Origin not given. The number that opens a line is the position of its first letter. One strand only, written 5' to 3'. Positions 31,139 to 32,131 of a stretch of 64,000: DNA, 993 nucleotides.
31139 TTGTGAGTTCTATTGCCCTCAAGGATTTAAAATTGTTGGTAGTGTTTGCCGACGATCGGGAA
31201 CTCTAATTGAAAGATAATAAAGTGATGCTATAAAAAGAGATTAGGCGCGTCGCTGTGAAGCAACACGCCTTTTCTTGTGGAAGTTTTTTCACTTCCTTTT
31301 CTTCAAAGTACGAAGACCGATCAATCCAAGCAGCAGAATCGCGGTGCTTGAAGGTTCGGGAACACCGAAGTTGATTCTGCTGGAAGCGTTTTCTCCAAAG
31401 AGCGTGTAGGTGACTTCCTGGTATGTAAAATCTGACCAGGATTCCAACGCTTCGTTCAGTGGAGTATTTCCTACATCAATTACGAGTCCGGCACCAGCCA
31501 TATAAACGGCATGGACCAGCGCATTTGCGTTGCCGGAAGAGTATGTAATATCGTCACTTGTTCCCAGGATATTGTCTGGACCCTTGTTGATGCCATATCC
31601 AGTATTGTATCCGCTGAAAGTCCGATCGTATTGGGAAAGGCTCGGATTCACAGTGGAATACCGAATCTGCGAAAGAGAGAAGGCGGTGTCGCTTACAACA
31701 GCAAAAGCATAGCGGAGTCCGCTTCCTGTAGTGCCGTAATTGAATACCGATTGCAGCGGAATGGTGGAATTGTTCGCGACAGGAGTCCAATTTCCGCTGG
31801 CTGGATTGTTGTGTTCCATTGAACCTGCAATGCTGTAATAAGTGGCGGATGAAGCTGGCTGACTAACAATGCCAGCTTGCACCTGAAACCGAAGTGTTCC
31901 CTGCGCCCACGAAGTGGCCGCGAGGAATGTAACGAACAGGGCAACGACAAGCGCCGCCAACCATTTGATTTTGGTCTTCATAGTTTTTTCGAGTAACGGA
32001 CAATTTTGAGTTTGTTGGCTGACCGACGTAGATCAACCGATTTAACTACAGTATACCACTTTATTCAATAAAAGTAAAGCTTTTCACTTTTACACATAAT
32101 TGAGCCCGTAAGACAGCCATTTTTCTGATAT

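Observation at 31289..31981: PEP-CTERM-type sorting signal on a secreted protein in a genome context where no exosortase system is expected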

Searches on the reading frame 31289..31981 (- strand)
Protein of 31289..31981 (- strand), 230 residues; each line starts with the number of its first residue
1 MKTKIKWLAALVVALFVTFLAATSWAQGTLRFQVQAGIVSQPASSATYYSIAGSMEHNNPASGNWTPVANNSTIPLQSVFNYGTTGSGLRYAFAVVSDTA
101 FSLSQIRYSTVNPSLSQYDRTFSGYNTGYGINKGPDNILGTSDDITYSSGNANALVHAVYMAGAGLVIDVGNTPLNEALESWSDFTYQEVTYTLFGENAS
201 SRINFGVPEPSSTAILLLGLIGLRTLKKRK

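Call 4: search_protein_families(library=ncbifam, proteins=[window:31289-31981:-], max_evalue=10)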
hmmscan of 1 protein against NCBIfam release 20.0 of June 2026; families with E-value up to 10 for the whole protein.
window:31289-31981:- (230 aa): 8 families
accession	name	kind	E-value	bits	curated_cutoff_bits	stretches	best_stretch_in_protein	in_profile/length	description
NF038118.1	PEP_CTERM_CCXG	equivalog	6.3e-05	22.7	90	1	185-230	156-199/199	CCXG family PEP-CTERM protein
TIGR02595.1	PEP_CTERM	domain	0.00037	21.1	16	1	207-230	1-24/24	PEP-CTERM sorting domain-containing protein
NF038120.1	PEP_CTERM_QFxxD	subfamily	0.0017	18.3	80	1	207-229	193-215/215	NF038120 family PEP-CTERM protein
NF041927.1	Xrt_dep_XDP1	equivalog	0.0049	16.9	125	1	205-230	217-242/242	exosortase-dependent surface protein XDP1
NF038125.1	PEP_CTERM_THxN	subfamily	0.0075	15.9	85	1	202-230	216-246/246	THxN family PEP-CTERM protein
NF033554.9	floc_PepA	equivalog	0.021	14.6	80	1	138-230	166-260/261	flocculation-associated PEP-CTERM protein PepA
NF038129.1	PEP_NF038129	equivalog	0.034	14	65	1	206-229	170-193/194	NF038129 family PEP-CTERM protein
NF041538.1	PEP_EDSA_1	subfamily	0.045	13.4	100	1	189-230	265-307/307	EDSAP-1 family PEP-CTERM protein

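Call 5: search_protein_families(library=pfam, proteins=[window:31289-31981:-], max_evalue=10)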
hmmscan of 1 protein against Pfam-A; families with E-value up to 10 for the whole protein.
window:31289-31981:- (230 aa): 2 families
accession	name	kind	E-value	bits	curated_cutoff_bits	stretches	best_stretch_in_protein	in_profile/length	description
PF07589.16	PEP-CTERM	-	0.0039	17.7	20.7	1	207-223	2-19/24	PEP-CTERM motif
PF18178.6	Cap17-like_N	-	0.22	11.2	26.6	1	143-178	19-54/232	ATP nucleosidase Cap17-like, N-terminal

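Call 9: find_encoding_contigs(protein=window:31289-31981:-, flank=10000, max_places=6)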
Protein window:31289-31981:- (230 aa): 8 contigs read that carry it; 5 places shown.
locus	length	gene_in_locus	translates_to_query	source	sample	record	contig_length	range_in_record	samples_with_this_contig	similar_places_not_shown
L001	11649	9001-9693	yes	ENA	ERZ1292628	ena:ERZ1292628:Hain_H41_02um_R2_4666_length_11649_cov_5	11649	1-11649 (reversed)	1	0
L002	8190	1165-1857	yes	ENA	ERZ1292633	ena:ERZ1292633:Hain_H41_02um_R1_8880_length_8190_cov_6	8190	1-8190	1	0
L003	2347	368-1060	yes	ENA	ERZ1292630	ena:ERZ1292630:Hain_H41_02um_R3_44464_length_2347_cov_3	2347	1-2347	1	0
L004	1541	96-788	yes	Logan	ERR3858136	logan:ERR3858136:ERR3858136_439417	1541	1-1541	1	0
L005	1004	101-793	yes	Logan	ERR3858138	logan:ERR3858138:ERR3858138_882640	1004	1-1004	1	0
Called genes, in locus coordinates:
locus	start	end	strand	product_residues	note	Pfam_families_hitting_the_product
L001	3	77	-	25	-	?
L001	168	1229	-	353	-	PF00162:PGK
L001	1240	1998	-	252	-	PF00121:TIM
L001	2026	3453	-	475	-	-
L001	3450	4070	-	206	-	PF07963:N_methyl (weak)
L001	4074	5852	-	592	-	PF13620:CarboxypepD_reg (faint)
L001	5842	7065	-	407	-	PF00482:T2SSF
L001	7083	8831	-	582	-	PF05157:MshEN, PF00437:T2SSE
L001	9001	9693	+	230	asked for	-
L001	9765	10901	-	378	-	-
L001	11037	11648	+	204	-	?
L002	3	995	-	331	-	?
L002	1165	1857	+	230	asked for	-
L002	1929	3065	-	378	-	-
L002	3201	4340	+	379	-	PF08529:NusA_N, PF00575:S1, PF13184:KH_NusA_1st, PF26594:KH_NusA_2nd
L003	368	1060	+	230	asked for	-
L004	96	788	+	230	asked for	-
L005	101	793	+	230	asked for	-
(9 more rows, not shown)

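Call 13: find_homologous_proteins(query=window:31289-31981:-, max_evalue=0.001)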
Query window:31289-31981:- (230 aa): 5 proteins with E <= 0.001 among 991 candidates.
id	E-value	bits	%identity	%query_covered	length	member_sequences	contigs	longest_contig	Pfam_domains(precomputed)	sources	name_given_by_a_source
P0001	2.1e-145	500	100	100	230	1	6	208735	-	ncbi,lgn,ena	ncbi:MAG: PEP-CTERM sorting domain-containing protein [Patescibacteria group bacterium]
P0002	4.1e-121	421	83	100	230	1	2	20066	-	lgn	-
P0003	7.4e-62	227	50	100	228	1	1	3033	-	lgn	-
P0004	5.4e-61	224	53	100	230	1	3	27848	-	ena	-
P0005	1.9e-57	212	51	100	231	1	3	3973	-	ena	-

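Call 15: find_encoding_contigs(protein=P0004, flank=10000, max_places=4)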
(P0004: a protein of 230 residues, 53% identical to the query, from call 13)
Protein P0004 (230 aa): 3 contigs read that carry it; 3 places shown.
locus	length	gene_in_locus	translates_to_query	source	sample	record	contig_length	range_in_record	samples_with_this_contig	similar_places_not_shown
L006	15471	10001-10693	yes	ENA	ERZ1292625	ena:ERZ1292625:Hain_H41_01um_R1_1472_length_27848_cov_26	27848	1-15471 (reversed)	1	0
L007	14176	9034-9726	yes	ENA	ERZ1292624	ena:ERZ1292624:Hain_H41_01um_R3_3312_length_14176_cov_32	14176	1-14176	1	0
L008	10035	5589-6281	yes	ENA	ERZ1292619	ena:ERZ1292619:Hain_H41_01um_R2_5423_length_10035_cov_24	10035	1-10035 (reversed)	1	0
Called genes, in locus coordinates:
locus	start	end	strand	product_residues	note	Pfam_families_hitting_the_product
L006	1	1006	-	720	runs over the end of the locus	PF03477:ATP-cone, PF13597:NRDD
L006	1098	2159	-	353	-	PF00162:PGK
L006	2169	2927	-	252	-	PF00121:TIM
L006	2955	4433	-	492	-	-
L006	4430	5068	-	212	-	-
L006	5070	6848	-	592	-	PF13620:CarboxypepD_reg (weak), PF13715:CarbopepD_reg_2 (faint)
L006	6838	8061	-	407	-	PF00482:T2SSF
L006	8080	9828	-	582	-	PF05157:MshEN, PF00437:T2SSE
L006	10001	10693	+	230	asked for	-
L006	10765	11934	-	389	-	-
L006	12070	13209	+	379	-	PF08529:NusA_N, PF00575:S1, PF13184:KH_NusA_1st, PF26594:KH_NusA_2nd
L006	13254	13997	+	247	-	-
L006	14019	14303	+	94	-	-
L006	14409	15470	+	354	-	?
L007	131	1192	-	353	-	PF00162:PGK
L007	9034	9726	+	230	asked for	-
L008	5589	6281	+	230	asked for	-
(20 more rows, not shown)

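Call 16: find_encoding_contigs(protein=P0002, flank=10000, max_places=4)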
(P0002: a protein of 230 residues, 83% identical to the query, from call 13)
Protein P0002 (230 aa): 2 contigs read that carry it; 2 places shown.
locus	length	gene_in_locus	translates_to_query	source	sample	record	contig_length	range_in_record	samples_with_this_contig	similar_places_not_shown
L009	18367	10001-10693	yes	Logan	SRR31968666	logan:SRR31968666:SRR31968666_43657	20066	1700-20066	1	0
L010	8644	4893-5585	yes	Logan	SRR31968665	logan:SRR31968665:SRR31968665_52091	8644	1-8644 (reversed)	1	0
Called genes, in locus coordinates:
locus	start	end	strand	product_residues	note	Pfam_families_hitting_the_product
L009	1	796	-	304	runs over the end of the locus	-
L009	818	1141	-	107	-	-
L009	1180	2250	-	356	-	PF00162:PGK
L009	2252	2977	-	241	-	PF00121:TIM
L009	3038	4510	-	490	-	-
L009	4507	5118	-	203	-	PF07963:N_methyl (weak)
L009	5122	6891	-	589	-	PF13620:CarboxypepD_reg (weak)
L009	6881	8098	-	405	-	PF00482:T2SSF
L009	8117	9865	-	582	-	PF05157:MshEN, PF00437:T2SSE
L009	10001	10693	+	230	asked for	-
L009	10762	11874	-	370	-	-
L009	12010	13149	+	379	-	PF08529:NusA_N, PF00575:S1, PF13184:KH_NusA_1st, PF26594:KH_NusA_2nd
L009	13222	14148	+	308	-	-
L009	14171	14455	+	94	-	-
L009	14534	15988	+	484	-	-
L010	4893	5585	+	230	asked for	-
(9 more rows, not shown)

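Call 25: search_protein_representatives(alignment_id=A1)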
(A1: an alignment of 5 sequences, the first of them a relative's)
Query: 5 sequences, 231 profile positions. Proteins with E-value up to 0.001 (for the whole library): 202; up to 1e-10: 46; up to 1e-30: 13. The best 150 are listed.
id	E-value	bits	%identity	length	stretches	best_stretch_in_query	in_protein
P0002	2.7e-122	422.8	-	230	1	1-231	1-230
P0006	2.1e-98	344.7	-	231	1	1-231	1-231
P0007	2.1e-73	262.9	-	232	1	1-231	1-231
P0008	1.2e-59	217.8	-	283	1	1-212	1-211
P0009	6.6e-45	169.6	-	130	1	103-231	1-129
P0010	3.3e-39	151.0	-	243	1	1-230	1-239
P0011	2.8e-38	147.9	-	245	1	6-229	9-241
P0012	4.6e-37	144.0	-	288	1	1-210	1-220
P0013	2.5e-35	138.3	-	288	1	1-209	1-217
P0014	2.1e-33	132.0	-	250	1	8-224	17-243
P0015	4.3e-33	131.0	-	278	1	1-231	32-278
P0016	2.4e-32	128.5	-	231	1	7-230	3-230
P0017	1.3e-31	126.1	-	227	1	57-209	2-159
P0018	1.5e-30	122.6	-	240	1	8-226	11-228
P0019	6.7e-28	114.0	-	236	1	1-223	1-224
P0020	7.7e-27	110.5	-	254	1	11-227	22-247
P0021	3.4e-23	98.6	-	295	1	28-212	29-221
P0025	8.5e-19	84.2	-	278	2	1-206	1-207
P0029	1.1e-16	77.3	-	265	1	13-204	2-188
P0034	7.2e-15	71.3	-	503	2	86-199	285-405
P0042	3.3e-12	62.6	-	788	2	91-186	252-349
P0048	3.9e-11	59.1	-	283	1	7-213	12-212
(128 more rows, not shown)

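Call 26: predict_structure(alignment_id=A1)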
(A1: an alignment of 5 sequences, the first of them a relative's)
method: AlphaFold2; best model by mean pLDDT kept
length: 230 residues; sequences in the alignment: 5
mean_pLDDT: 80.4   pTM: 0.73
mean pLDDT of the five models: 80.4, 80.1, 73.9, 67.7, 54.3
residues with pLDDT >= 90: 107; 70-90: 68; 50-70: 24; < 50: 31
segments of 3 or more residues with pLDDT < 50: 1-4, 13-27, 208-214
pLDDT, mean of each block of 10 residues (from residue 1): 47 43 49 93 94 94 95 91 89 93 92 78 88 89 89 92 90 86 87 91 74 50 54
secondary structure, 60 per line:
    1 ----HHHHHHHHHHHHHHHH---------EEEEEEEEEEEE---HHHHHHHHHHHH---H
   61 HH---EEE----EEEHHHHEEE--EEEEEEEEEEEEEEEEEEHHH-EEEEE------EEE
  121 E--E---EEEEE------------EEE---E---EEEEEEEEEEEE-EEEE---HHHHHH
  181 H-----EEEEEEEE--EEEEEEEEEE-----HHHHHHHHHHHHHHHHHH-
elements in order: H5-20 E30-41 H45-56 E66-68 E73-75 H76-79 E80-82 E85-102 E107-111 E118-121 E128-132 E145-147 E155-166 E168-171 H175-181 E187-194 E197-206 H212-229

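Call 28: list_cluster_members(proteins=[P0006, P0007, P0008, P0010, P0011, P0012, P0014, P0015, P0016, P0018])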
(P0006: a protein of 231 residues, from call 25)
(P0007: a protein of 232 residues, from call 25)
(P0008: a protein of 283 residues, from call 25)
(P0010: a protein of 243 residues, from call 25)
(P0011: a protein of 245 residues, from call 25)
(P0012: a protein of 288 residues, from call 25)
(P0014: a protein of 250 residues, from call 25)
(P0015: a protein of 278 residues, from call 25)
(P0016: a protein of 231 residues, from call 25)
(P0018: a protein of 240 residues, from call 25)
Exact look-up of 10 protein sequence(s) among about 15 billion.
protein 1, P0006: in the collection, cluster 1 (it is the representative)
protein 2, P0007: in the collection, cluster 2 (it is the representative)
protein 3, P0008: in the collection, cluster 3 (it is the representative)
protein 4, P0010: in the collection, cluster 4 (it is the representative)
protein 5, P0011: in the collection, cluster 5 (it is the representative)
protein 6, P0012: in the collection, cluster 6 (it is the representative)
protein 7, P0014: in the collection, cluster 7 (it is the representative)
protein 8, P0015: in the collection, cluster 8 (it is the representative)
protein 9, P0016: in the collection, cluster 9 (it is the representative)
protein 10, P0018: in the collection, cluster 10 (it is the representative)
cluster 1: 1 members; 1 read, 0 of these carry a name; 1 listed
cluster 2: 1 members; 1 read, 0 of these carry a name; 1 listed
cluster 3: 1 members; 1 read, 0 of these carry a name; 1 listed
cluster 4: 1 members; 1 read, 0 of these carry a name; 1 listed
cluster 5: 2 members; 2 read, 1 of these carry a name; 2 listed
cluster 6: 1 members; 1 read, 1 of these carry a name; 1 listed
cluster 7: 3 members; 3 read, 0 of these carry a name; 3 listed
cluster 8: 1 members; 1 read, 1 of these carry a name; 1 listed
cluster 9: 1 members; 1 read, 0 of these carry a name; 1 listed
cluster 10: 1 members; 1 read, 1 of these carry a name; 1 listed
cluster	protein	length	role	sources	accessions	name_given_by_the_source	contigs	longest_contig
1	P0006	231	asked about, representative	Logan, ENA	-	-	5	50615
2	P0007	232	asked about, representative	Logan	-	-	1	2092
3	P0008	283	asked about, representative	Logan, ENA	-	-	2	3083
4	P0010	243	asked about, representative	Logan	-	-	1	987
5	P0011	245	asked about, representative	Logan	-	-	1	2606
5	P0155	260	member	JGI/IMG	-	hypothetical protein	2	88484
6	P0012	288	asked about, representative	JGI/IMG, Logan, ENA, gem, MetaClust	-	\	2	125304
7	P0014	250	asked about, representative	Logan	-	-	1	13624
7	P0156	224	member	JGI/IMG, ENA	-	-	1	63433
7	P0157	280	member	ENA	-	-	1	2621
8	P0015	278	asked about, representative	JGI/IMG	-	hypothetical protein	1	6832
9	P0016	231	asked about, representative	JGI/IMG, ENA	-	-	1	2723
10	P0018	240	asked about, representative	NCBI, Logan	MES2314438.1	MAG: PEP-CTERM sorting domain-containing protein [Patescibacteria group bacterium]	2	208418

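Call 29: find_encoding_contigs(protein=P0018, flank=10000, max_places=3)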
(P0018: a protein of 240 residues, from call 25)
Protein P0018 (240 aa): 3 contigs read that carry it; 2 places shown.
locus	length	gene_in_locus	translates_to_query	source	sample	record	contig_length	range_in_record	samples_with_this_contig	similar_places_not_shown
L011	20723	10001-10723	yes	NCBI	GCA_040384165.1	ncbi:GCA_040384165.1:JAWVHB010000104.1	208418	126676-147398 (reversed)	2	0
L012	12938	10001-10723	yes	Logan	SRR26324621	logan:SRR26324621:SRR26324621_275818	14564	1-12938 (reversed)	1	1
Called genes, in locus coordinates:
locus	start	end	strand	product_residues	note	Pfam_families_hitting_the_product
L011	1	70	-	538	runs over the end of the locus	PF16927:HisKA_7TM, PF00512:HisKA, PF02518:HATPase_c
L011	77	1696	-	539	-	-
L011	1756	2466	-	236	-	PF01553:Acyltransferase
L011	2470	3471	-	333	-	PF24827:AstE_AspA_cat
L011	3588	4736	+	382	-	PF00152:tRNA-synt_2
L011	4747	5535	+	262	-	PF01209:Ubie_methyltran, PF13489:Methyltransf_23 (weak), PF13847:Methyltransf_31, PF08241:Methyltransf_11, PF08242:Methyltransf_12, PF13649:Methyltransf_25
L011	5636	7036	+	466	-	PF28494:GlyRS_ins_1 (faint), PF00587:tRNA-synt_2b, PF03129:HGTP_anticodon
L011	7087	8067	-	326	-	PF02016:Peptidase_S66, PF17676:Peptidase_S66C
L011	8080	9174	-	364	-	-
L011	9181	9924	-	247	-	PF01966:HD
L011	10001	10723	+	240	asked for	PF07589:PEP_exosort_dom (weak)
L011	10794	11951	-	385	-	-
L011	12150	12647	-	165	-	PF01936:NYN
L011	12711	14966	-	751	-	PF00133:tRNA-synt_1, PF01406:tRNA-synt_1e (faint), PF09334:tRNA-synt_1g (weak), PF13603:tRNA-synt_1_2 (faint), PF09334:tRNA-synt_1g, PF00133:tRNA-synt_1, PF08264:Anticodon_1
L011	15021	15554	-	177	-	-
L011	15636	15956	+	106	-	-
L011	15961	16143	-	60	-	-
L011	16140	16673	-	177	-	-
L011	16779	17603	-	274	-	-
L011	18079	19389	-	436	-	PF08245:Mur_ligase_M, PF02875:Mur_ligase_C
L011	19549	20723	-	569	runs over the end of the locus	PF03717:PBP_dimer (weak), PF00905:Transpeptidase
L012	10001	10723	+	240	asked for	PF07589:PEP_exosort_dom (weak)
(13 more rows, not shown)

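Call 30: find_encoding_contigs(protein=P0006, flank=10000, max_places=3)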
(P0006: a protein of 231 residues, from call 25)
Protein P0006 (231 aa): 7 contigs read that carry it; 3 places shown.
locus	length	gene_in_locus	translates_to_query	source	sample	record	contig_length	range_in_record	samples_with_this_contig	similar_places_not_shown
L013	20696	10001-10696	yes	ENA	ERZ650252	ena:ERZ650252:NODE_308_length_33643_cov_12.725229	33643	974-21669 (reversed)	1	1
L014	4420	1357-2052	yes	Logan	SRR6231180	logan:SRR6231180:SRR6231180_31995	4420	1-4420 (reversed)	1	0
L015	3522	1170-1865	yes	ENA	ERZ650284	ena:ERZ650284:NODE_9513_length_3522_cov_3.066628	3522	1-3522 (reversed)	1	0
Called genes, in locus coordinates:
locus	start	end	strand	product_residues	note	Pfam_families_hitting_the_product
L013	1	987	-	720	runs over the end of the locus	PF03477:ATP-cone, PF13597:NRDD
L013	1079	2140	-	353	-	PF00162:PGK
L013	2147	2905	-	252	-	PF00121:TIM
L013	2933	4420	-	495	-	-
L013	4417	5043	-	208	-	-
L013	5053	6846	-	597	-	PF07963:N_methyl (weak), PF13620:CarboxypepD_reg (weak)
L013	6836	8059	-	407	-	PF28597:T2SSF_N (faint), PF00482:T2SSF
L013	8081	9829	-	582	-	PF05157:MshEN, PF00437:T2SSE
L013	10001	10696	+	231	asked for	-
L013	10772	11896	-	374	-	-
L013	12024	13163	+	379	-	PF08529:NusA_N, PF00575:S1, PF13184:KH_NusA_1st, PF26594:KH_NusA_2nd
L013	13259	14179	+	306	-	-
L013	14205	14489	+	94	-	-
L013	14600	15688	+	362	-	PF05697:Trigger_N, PF05698:Trigger_C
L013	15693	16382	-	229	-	PF20260:PUA_4 (faint), PF04452:Methyltrans_RNA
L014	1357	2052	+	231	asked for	-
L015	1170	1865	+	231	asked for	-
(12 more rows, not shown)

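Call 41: find_related_loci(query=A3, collection=genome_contigs, flank=10000)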
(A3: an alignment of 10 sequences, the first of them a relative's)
Query A3 (230 aa) in genome_contigs; peptide patterns used: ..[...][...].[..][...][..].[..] (x = any residue, [..] = any of these).
31 stretches matched a pattern; 11 encode a relative of the query (tblastn E <= 1e-3); 11 distinct loci.
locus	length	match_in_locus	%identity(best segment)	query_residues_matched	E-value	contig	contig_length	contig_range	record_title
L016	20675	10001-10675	31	9-230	6e-20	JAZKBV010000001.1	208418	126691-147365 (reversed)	MAG: Patescibacteria group bacterium isolate ADI_H3L2_122-bin008 ADIH3L2_B008_0_000000000001, whole genome shotgun seque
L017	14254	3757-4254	30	86-230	3e-9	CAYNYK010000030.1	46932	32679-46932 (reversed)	MAG TPA_asm: uncultured Planctomycetales bacterium isolate binchicken_co44_235 genome assembly, contig: NODE_1389_length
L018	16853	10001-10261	36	86-165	4e-9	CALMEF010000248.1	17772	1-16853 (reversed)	MAG TPA_asm: uncultured Armatimonadetes bacterium isolate SRR2107210_bin.46_CONCOCT_v1.1_MAG genome assembly, contig: ER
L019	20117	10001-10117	54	127-165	3e-7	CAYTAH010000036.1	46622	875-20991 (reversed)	MAG TPA_asm: uncultured Phycisphaeraceae bacterium isolate binchicken_co235_23 genome assembly, contig: NODE_1850_length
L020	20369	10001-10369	33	118-230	8e-7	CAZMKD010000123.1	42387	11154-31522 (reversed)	MAG TPA_asm: uncultured Verrucomicrobiota bacterium isolate binchicken_co165_124 genome assembly, contig: k141_1468244,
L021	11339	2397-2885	29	86-220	3e-6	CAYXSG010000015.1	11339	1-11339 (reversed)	MAG TPA_asm: uncultured Candidatus Saccharibacteria bacterium isolate binchicken_co54_30 genome assembly, contig: NODE_1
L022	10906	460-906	29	86-212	7e-6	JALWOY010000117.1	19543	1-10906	MAG: Phycisphaerales bacterium isolate M2_maxbin2_scaf2bin.260 M2_NODE_2816_length_19543_cov_6.920684, whole genome shot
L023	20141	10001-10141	43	122-165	7e-6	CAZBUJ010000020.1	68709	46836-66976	MAG TPA_asm: uncultured Phycisphaeraceae bacterium isolate SRP323688_co1_260 genome assembly, contig: NODE_783_length_68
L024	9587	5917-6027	46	129-165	1e-5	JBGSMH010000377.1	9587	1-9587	MAG: Phycisphaerae bacterium isolate JTS-AC226 k141_4502821, whole genome shotgun sequence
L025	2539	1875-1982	47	130-165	3e-5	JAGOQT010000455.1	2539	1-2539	MAG: Phycisphaerae bacterium isolate Go_SlDig_bin_273 Go_SlDig_172609_length_2539_cov_3.256633, whole genome shotgun seq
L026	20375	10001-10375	26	122-230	4e-4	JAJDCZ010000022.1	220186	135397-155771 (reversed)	MAG: Phycisphaerales bacterium isolate OFTM204 OFTM204_21, whole genome shotgun sequence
